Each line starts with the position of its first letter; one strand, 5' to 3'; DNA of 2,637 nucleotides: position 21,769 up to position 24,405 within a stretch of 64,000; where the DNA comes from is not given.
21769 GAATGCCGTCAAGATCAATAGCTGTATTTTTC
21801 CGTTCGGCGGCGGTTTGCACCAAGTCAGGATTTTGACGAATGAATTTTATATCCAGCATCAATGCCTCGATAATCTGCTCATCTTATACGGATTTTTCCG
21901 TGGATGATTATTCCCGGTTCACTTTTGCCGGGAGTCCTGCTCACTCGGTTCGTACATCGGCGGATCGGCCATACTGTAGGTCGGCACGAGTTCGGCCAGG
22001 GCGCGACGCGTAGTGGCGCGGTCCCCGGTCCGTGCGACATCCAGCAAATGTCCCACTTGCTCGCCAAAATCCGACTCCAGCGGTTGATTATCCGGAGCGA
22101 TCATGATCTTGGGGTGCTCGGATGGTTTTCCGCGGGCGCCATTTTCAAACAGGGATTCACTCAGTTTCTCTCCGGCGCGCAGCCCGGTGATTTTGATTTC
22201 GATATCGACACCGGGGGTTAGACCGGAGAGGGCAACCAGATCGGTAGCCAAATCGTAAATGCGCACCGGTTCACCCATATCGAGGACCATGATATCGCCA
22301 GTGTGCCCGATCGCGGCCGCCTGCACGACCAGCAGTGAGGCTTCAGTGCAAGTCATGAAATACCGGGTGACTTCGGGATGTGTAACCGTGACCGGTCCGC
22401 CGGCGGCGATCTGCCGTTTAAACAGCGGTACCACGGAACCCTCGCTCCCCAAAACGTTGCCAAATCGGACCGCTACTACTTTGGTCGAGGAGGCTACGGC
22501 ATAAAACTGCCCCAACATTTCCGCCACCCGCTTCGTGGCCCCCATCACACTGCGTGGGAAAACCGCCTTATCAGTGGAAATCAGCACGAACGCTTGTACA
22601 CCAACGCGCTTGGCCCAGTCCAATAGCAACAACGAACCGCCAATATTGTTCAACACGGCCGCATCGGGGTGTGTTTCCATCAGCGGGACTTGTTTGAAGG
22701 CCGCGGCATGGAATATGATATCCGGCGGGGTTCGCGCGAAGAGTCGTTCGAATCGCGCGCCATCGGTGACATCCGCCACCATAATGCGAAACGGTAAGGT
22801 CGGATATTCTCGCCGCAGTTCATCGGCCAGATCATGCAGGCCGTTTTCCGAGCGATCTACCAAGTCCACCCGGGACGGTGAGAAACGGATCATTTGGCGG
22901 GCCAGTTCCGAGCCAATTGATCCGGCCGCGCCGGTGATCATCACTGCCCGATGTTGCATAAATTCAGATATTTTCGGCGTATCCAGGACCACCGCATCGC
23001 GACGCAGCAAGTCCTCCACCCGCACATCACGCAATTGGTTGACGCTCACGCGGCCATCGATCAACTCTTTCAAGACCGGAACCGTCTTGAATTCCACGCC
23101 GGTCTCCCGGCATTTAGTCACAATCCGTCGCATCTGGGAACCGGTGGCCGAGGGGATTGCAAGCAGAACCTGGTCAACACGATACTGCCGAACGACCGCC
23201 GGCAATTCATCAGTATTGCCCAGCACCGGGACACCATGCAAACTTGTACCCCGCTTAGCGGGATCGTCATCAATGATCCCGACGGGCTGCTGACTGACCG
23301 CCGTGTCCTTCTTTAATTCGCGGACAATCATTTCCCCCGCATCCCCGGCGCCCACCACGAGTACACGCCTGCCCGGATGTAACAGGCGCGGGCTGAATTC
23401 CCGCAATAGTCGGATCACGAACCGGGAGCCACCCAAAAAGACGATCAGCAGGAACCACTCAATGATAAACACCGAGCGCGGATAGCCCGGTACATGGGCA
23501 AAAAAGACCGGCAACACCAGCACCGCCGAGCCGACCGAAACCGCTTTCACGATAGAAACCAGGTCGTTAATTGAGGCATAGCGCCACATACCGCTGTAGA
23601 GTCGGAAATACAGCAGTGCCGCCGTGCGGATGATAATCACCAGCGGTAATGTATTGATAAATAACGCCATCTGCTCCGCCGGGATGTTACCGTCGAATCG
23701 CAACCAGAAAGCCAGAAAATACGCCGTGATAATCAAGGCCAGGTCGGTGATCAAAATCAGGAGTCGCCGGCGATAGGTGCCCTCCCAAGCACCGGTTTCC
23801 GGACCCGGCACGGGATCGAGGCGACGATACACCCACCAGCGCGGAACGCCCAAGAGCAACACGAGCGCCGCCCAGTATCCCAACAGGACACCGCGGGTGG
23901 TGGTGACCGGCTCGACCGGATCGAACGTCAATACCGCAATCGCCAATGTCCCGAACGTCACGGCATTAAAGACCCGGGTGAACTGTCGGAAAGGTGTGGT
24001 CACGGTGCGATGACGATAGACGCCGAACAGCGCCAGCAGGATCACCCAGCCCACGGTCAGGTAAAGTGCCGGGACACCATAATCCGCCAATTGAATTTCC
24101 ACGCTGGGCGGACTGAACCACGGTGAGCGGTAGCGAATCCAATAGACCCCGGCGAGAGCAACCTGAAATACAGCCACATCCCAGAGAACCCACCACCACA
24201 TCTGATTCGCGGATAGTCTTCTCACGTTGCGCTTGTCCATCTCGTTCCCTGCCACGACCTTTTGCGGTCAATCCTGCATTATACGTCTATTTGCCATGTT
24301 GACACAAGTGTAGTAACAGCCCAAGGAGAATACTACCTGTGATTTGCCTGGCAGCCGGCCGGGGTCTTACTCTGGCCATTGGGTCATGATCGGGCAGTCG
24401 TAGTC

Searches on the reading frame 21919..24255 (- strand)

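Call 7: search_protein_families(library=ncbifam, proteins=[window:21919-24255:-], max_evalue=0.00001)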
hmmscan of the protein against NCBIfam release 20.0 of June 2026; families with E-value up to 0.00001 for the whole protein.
window:21919-24255:- (778 aa): 22 families
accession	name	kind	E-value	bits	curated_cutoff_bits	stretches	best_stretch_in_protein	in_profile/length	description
TIGR03589.1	PseB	equivalog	1.5e-43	149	407.75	1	433-707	2-266/324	UDP-N-acetylglucosamine 4,6-dehydratase (inverting)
TIGR04130.1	FnlA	equivalog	6.6e-41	140.3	730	1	434-703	3-265/337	UDP-N-acetylglucosamine 4,6-dehydratase/5-epimerase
TIGR03025.1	EPS_sugtrans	subfamily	1.7e-38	133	295.55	1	170-413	2-242/445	exopolysaccharide biosynthesis polyprenyl glycosylphosphotransferase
TIGR03023.1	WcaJ_sugtrans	equivalog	2.2e-33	116.2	410.75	1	170-413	2-247/453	undecaprenyl-phosphate glucose phosphotransferase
TIGR03022.1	WbaP_sugtrans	subfamily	9.4e-21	74.6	403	1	168-397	2-227/456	undecaprenyl-phosphate galactose phosphotransferase WbaP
TIGR01179.1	galE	equivalog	8.8e-14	51.1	262.3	1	438-604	2-179/332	UDP-glucose 4-epimerase GalE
TIGR03013.1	EpsB_2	subfamily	6.5e-12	45.3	393.35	1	171-409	3-235/443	TIGR03013 family XrtA/PEP-CTERM system glycosyltransferase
TIGR01214.1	rmlD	equivalog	7.4e-12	44.9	224.05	1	438-562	2-101/285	dTDP-4-dehydrorhamnose reductase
TIGR04180.1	EDH_00030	hypoth_equivalog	3.4e-09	36.2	475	1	438-619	1-196/297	NAD-dependent 4,6-dehydratase LegB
NF045894.1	PKS_plus_SDR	equivalog_domain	6.3e-09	34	1740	1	428-572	1150-1303/1515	type I polyketide synthase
TIGR02622.1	CDP_4_6_dhtase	equivalog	2.1e-08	33.7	278.45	1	433-569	2-137/352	CDP-glucose 4,6-dehydratase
TIGR01181.1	dTDP_gluc_dehyt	equivalog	2.6e-08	33.3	365.1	1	438-563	2-127/321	dTDP-glucose 4,6-dehydratase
NF004526.0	PRK05872.1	subfamily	4.7e-08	32.5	276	1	432-503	7-74/297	short-chain dehydrogenase/reductase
TIGR03570.1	NeuD_NnaD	subfamily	1.4e-07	31.3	160.8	1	298-392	2-89/202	NeuD/PglB/VioB family sugar acetyltransferase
NF007582.0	PRK10217.1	equivalog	2e-07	30.5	698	1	436-549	2-113/355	dTDP-glucose 4,6-dehydratase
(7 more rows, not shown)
